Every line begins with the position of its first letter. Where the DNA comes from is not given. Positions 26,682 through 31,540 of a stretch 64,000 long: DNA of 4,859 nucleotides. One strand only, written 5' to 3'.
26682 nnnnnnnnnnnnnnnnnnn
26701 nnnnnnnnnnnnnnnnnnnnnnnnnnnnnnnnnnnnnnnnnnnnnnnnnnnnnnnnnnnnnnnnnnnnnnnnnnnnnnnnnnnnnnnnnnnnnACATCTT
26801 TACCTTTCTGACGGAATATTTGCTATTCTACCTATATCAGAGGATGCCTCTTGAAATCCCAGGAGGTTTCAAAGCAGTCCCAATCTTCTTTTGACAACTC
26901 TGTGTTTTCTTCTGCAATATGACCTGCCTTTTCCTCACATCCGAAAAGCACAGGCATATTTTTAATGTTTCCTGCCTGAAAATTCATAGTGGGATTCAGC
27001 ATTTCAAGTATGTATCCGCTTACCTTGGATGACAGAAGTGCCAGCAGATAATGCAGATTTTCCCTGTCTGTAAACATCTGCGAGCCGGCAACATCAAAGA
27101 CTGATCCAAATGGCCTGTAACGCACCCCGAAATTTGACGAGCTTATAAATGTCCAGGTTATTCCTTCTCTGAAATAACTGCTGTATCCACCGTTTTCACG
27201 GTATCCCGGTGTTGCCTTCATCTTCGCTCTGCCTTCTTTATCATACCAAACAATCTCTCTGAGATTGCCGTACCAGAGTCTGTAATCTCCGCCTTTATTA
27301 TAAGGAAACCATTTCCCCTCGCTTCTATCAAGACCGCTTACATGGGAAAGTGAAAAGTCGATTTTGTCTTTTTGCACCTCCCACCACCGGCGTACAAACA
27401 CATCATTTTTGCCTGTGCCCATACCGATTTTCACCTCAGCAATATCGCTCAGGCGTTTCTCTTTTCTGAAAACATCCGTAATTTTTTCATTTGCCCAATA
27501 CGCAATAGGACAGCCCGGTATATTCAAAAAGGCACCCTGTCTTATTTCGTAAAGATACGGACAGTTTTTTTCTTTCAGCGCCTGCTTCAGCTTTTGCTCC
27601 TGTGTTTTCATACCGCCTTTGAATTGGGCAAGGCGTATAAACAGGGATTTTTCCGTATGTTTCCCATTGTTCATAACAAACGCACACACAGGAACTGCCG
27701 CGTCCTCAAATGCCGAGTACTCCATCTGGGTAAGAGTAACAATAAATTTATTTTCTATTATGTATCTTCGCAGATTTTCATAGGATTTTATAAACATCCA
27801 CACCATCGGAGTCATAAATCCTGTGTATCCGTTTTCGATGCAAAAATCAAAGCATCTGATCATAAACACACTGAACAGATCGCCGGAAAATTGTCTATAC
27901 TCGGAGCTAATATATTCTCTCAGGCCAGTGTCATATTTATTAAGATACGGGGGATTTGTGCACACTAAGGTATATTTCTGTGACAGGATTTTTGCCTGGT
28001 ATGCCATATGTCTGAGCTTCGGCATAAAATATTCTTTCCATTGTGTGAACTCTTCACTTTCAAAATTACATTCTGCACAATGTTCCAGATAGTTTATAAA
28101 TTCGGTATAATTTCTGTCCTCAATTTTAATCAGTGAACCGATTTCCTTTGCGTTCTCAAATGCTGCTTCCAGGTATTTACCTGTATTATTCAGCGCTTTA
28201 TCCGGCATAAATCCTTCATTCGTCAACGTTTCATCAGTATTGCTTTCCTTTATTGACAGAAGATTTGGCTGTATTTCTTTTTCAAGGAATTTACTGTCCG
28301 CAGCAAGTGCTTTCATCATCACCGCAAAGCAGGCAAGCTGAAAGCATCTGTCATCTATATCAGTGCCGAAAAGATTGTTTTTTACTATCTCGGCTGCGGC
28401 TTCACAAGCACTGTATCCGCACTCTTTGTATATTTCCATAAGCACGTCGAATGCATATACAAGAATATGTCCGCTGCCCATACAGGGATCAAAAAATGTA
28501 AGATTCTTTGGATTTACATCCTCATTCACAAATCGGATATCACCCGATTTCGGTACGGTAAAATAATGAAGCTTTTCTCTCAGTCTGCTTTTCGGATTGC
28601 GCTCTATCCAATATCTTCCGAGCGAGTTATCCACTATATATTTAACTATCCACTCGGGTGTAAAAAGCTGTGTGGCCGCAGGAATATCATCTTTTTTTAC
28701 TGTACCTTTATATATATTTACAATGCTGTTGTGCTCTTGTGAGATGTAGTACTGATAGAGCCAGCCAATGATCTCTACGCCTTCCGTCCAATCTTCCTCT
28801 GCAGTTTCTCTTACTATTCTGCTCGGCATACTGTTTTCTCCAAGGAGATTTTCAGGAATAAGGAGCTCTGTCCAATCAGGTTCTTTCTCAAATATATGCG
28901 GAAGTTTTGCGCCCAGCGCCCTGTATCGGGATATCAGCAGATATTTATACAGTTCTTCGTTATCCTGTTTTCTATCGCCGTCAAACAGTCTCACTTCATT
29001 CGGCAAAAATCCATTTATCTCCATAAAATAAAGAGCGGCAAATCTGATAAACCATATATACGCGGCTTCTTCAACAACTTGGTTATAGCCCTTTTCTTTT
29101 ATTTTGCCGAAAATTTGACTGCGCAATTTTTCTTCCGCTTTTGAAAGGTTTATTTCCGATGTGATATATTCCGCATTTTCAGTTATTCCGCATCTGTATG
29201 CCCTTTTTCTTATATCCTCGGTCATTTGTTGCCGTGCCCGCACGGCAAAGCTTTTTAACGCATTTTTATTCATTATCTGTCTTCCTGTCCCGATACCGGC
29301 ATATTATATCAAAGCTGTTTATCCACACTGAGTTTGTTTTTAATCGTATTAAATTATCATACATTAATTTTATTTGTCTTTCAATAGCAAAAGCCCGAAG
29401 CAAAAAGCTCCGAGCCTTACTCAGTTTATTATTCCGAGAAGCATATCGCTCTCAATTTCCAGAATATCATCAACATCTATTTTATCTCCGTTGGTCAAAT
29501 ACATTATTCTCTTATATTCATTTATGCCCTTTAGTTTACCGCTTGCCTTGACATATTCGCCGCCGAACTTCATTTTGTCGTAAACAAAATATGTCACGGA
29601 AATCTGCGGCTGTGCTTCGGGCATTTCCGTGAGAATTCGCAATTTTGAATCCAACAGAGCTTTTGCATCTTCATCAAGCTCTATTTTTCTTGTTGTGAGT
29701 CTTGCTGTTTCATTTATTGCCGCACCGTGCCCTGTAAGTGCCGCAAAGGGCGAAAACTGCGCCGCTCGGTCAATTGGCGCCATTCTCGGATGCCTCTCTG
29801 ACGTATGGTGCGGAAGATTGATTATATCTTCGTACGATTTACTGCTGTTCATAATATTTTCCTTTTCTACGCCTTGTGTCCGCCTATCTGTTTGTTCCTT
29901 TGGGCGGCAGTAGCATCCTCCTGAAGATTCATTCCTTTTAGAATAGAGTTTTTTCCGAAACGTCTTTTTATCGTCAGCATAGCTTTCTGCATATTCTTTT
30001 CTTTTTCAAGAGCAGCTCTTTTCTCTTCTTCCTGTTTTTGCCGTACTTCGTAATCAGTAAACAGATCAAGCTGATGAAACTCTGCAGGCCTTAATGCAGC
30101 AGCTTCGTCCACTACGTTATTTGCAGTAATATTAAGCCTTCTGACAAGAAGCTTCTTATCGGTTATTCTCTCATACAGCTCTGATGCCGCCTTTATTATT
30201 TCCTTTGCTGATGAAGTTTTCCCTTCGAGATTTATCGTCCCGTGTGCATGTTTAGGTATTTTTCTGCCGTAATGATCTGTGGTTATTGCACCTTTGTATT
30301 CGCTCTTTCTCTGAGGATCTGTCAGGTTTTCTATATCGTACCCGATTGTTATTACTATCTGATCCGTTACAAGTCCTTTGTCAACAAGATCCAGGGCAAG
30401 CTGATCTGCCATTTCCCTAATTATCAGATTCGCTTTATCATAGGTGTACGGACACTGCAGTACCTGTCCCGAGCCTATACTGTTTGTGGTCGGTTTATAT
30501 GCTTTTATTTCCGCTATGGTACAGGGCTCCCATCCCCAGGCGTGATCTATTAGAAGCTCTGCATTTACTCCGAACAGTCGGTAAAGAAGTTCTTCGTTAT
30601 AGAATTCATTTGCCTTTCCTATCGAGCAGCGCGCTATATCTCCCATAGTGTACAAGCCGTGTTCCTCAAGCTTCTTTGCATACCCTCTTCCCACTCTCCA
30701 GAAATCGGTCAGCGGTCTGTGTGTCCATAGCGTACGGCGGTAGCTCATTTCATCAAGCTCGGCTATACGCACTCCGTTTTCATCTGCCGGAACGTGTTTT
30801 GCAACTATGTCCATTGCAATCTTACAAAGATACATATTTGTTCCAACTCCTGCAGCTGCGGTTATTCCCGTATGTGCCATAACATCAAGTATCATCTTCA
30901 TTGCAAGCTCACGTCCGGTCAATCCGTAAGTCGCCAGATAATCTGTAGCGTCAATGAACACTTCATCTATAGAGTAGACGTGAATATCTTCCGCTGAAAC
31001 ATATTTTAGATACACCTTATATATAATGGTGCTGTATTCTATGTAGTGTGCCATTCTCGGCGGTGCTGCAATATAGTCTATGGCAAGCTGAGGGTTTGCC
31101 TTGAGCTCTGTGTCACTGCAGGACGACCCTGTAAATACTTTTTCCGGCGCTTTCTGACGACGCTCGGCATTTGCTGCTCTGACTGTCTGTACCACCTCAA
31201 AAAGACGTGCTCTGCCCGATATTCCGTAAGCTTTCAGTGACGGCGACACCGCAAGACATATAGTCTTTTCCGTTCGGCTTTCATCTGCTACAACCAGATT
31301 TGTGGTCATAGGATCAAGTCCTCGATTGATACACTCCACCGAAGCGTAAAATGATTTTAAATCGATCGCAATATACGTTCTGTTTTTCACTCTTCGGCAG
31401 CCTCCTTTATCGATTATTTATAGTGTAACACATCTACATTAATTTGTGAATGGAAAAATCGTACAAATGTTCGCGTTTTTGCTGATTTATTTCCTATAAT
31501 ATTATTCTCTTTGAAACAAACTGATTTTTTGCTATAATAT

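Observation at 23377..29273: Tandem PglX/Eco57I-family m6A methyltransferase paralogs truncated at the same motif, plus a separately encoded C-terminal-domain gene; no nuclease or BREX partners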

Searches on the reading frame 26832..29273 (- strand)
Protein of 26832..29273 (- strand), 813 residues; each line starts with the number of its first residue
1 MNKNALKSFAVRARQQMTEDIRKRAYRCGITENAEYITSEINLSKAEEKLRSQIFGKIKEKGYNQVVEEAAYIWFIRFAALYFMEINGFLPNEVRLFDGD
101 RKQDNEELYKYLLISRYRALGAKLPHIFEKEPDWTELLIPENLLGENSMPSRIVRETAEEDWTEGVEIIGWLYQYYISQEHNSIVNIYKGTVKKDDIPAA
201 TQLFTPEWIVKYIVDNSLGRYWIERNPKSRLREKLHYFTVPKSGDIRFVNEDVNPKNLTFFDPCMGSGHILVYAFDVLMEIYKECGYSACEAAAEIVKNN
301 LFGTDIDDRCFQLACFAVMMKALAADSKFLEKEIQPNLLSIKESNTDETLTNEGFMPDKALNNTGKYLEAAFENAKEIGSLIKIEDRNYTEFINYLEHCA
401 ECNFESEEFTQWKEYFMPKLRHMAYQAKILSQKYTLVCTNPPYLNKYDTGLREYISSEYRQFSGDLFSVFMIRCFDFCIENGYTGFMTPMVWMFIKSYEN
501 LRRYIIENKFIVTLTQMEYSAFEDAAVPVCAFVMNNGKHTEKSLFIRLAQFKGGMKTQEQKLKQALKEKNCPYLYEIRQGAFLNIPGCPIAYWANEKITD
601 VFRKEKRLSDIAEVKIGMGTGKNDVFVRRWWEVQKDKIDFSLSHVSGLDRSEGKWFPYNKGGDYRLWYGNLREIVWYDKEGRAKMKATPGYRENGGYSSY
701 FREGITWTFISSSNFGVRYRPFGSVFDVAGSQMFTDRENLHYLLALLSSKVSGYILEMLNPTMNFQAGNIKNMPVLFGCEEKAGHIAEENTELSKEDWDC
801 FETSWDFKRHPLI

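Call 3: search_protein_families(library=pfam, proteins=[window:26832-29273:-], max_evalue=0.01)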
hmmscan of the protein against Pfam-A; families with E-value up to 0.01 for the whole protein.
window:26832-29273:- (813 aa): 3 families
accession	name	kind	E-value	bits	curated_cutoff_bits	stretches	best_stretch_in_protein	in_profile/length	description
PF07669.17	Eco57I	-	1.3e-20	74.7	25.3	1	299-520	1-169/171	Eco57I restriction-modification methylase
PF02384.22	N6_Mtase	-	6.5e-12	45.8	20.4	2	431-565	123-263/311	N-6 DNA Methylase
PF20473.4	MmeI_Mtase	-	2.4e-06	27.3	27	1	257-344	20-109/259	MmeI, DNA-methyltransferase domain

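Call 4: search_protein_families(library=ncbifam, proteins=[window:26832-29273:-], max_evalue=0.01)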
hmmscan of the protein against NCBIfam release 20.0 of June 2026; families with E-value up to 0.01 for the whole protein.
window:26832-29273:- (813 aa): 5 families
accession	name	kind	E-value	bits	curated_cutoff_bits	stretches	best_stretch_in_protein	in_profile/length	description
NF033452.1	BREX_1_MTaseX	exception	3.1e-251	836.8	500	2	101-813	149-899/1210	BREX-1 system adenine-specific DNA-methyltransferase PglX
NF033455.1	BREX_6_MTaseX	exception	3.4e-81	273.3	900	3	431-809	552-934/1319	BREX-6 system adenine-specific DNA-methyltransferase PglX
NF033454.1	BREX_5_MTaseX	exception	9e-64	215.7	900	3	367-782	440-849/1404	BREX-5 system adenine-specific DNA-methyltransferase PglX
TIGR02987.1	met_A_Alw26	exception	1.1e-09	37.5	353.5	1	458-564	166-274/523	Alw26I/Eco31I/Esp3I family type II restriction adenine-specific DNA-methyltransferase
NF033451.1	BREX_2_MTaseX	equivalog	7.9e-06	23.9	400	1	203-477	198-405/1185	BREX-2 system adenine-specific DNA-methyltransferase PglX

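Call 5: search_protein_families(library=padloc, proteins=[window:26832-29273:-], max_evalue=0.01)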
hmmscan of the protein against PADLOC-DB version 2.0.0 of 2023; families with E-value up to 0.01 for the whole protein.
window:26832-29273:- (813 aa): 43 families (the best 25 are shown)
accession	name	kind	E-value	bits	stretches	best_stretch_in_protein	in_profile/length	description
PDLC02521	PglX|PglXI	-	9.9e-261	866.3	2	101-813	145-869/1174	PglX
PDLC03600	REase_MTase_IIG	-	2e-227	756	2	103-813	144-881/1205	Type IIG restriction enzyme-methyltransferase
PDLC02524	PglX|PglXI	-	8e-154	511.8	1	164-813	16-680/722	PglX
PDLC02641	DrmMI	-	3e-144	480.5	2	105-813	143-858/1161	DrmMI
PDLC02525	PglX|PglXI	-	3.3e-143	476.5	2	98-571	126-598/607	PglX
PDLC02522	PglX|PglXI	-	7.5e-134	445.9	3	254-812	420-976/1218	PglX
PDLC02516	PglX|PglXI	-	2e-82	275.8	1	545-813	4-273/593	PglX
PDLC02527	PglX|PglXI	-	6e-73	244.2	3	429-776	552-895/1332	PglX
PDLC02523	PglX|PglXI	-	7.8e-72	240.6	3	429-780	557-908/1428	PglX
PDLC02517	PglX|PglXI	-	6.5e-70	234.4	1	423-811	4-392/707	PglX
PDLC02528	PglX|PglXI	-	9.9e-62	207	1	6-643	12-674/1125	PglX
PDLC02518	PglX|PglXI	-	2e-60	202.7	3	368-782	447-858/1412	PglX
PDLC02519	PglX|PglXI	-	3.4e-59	198.5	2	428-777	477-836/1241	PglX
PDLC02539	PglX|PglXI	-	8.4e-46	154.6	1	472-786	1-316/706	PglX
PDLC02535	PglX|PglXI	-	2.2e-33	113.6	2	257-633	297-672/731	PglX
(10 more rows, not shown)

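Call 32: find_homologous_proteins(query=window:26832-29273:-)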
Query window:26832-29273:- (813 aa): 8000 proteins with E <= 0.001 among 8000 candidates; the best 120 are listed.
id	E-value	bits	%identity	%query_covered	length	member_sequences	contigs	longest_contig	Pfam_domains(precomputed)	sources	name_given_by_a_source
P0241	0.0e+0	1909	100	100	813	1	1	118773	PF02384.23,PF07669.18,PF20473.5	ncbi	-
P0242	0.0e+0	1070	58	100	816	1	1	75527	PF02384.23,PF07669.18,PF20473.5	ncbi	-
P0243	0.0e+0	1019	57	100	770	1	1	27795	PF02384.23,PF07669.18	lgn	-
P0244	0.0e+0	1014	56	100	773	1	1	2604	PF02384.23,PF07669.18,PF20473.5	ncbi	-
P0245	0.0e+0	1013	57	100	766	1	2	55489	PF02384.23,PF07669.18,PF20473.5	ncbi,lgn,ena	-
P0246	3.1e-286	970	51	100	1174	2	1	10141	PF02384.23,PF07669.18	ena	-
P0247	2.7e-279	947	50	100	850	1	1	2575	PF02384.23,PF07669.18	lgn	-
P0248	8.7e-279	945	50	100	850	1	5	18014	PF02384.23,PF07669.18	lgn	-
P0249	9.4e-279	945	51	100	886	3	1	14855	PF02384.23,PF07669.18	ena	-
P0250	1.4e-278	944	50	100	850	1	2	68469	PF02384.23,PF07669.18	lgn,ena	-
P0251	7.5e-278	942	51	100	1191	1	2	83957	PF02384.23,PF07669.18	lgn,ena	-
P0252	8.1e-278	942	50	100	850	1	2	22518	PF02384.23,PF07669.18,PF20473.5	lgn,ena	-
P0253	8.5e-278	942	50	100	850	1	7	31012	PF02384.23,PF07669.18,PF20473.5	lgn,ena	-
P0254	8.7e-278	942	50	100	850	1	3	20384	PF02384.23,PF07669.18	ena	-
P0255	9.3e-278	942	50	100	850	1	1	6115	PF02384.23,PF07669.18,PF20473.5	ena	-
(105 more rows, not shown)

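Call 33: find_encoding_contigs(protein=P0245, flank=10000, max_places=3)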
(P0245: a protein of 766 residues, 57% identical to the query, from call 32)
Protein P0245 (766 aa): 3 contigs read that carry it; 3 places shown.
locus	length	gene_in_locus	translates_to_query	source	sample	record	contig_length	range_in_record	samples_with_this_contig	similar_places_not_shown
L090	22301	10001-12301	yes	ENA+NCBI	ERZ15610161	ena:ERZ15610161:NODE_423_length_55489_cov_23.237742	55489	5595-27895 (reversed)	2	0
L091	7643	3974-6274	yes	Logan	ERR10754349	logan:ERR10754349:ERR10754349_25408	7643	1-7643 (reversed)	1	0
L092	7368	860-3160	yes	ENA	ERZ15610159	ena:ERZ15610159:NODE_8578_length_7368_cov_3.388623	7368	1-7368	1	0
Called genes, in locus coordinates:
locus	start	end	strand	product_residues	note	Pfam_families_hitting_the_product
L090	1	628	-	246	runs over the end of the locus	PF01416:PseudoU_synth_1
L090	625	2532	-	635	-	PF04932:Wzy_C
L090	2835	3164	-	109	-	-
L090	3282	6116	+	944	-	-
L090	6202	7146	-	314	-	PF00781:DAGK_cat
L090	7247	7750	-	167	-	PF02245:Pur_DNA_glyco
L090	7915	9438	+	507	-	PF00817:IMS, PF11799:IMS_C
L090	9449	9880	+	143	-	-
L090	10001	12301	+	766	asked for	PF20473:MmeI_Mtase (faint), PF07669:Eco57I, PF02384:N6_Mtase (weak)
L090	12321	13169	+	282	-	-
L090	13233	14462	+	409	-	PF14691:Fer4_20, PF01946:Thi4 (faint), PF00070:Pyr_redox (weak), PF01266:DAO (weak), PF01494:FAD_binding_3 (weak), PF07992:Pyr_redox_2, PF13450:NAD_binding_8, PF13738:Pyr_redox_3, +3 more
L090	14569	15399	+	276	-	PF00135:COesterase, PF20434:BD-FAE, PF07859:Abhydrolase_3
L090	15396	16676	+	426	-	-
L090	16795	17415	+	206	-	PF00440:TetR_N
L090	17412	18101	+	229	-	PF02525:Flavodoxin_2, PF03358:FMN_red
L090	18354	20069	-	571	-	PF00920:ILVD_EDD_N, PF24877:ILV_EDD_C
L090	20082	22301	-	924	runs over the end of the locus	PF01915:Glyco_hydro_3_C, PF14310:Fn3-like, PF00933:Glyco_hydro_3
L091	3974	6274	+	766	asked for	PF20473:MmeI_Mtase (faint), PF07669:Eco57I, PF02384:N6_Mtase (weak)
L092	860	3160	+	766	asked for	PF20473:MmeI_Mtase (faint), PF07669:Eco57I, PF02384:N6_Mtase (weak)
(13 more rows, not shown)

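Call 34: find_encoding_contigs(protein=P0243, flank=10000, max_places=3)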
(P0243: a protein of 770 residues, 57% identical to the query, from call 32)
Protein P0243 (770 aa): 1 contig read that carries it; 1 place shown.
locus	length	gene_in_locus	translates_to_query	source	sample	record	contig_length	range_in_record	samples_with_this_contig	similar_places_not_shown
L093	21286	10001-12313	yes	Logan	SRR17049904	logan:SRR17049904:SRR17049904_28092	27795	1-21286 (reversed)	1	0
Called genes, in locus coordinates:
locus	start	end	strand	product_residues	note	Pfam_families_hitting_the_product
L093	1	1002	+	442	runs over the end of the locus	PF01029:NusB, PF22458:RsmF-B_ferredox, PF01189:Methyltr_RsmB-F, PF01728:FtsJ (weak), PF13847:Methyltransf_31 (weak)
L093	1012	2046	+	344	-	PF21016:RlmN_N, PF04055:Radical_SAM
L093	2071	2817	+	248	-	PF00481:PP2C, PF13672:PP2C_2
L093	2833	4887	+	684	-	-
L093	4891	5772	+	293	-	PF16745:RsgA_N, PF03193:RsgA_GTPase, PF01926:MMR_HSR1 (faint)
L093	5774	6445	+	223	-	PF04263:TPK_catalytic, PF04265:TPK_B1_binding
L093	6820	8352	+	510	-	PF12673:SipL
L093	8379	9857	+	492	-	PF09547:SpoIVA_ATPase, PF00009:GTP_EFTU (faint), PF20438:SpoIVA_middle, PF20439:SpoIVA_C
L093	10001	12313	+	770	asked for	PF02384:N6_Mtase (faint), PF07669:Eco57I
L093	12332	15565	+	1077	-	PF01170:UPF0020 (faint), PF20473:MmeI_Mtase (faint), PF07669:Eco57I, PF02384:N6_Mtase (weak)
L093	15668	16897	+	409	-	PF14691:Fer4_20, PF00070:Pyr_redox (faint), PF00890:FAD_binding_2 (faint), PF01266:DAO (faint), PF03486:HI0933_like (faint), PF07992:Pyr_redox_2, PF13450:NAD_binding_8, PF13738:Pyr_redox_3, +1 more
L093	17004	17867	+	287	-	PF01734:Patatin, PF19890:DUF6363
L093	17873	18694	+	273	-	PF00135:COesterase, PF20434:BD-FAE, PF07859:Abhydrolase_3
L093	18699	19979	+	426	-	-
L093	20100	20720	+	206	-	PF00440:TetR_N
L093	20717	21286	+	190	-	?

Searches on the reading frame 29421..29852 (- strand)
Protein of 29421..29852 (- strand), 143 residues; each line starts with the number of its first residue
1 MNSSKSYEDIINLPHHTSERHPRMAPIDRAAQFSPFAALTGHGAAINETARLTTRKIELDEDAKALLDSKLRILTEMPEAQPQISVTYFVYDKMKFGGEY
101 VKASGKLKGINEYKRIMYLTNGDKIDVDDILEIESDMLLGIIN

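Call 14: search_protein_families(library=pfam, proteins=[window:29421-29852:-], max_evalue=0.001)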
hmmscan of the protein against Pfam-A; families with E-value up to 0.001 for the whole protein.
window:29421-29852:- (143 aa): 0 families

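Call 66: find_related_loci(query=A2, collection=metagenome_contigs, flank=10000)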
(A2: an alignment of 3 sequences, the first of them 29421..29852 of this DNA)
Query A2 (143 aa) in metagenome_contigs; peptide patterns used: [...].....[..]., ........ (x = any residue, [..] = any of these).
600 stretches matched a pattern (row limit reached: there are more); 529 encode a relative of the query (tblastn E <= 1e-3); the best 80 are kept; 80 distinct loci.
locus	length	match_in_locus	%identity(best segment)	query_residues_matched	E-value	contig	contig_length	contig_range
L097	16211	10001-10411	59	6-142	5e-50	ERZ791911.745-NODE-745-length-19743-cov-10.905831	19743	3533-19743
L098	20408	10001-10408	57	7-142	5e-49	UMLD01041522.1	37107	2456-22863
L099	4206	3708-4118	53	2-138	2e-47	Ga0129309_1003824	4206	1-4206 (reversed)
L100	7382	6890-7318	55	2-140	4e-47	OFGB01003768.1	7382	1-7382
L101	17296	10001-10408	53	7-142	9e-46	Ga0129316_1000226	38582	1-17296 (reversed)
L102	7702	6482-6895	54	1-138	2e-45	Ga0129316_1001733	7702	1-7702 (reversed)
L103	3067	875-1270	58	7-138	2e-45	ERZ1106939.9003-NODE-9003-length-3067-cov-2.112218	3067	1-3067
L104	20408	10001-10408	54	2-137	3e-45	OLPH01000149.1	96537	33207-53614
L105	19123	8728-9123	55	7-138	6e-45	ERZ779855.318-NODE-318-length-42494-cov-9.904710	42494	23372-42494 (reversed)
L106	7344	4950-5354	53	4-138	2e-44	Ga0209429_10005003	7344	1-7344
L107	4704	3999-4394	55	7-138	1e-44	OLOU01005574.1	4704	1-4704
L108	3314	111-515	53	4-138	2e-44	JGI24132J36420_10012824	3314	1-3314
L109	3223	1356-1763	54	2-137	1e-44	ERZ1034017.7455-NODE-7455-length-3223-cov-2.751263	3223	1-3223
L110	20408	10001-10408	54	2-137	1e-44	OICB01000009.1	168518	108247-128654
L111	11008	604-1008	53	4-138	3e-44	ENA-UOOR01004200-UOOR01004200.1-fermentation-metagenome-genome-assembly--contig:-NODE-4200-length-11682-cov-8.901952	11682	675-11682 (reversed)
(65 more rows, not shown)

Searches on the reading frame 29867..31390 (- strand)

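Call 14: search_protein_families(library=pfam, proteins=[window:29867-31390:-], max_evalue=0.001)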
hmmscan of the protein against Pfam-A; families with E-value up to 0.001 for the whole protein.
window:29867-31390:- (507 aa): 2 families
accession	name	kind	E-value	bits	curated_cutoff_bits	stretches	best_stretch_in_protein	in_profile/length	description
PF00817.25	IMS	-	4.3e-23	82.3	23.2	1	9-194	1-148/148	impB/mucB/samB family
PF11799.13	IMS_C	-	3.4e-13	50.4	20.7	1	303-442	2-108/109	impB/mucB/samB family C-terminal domain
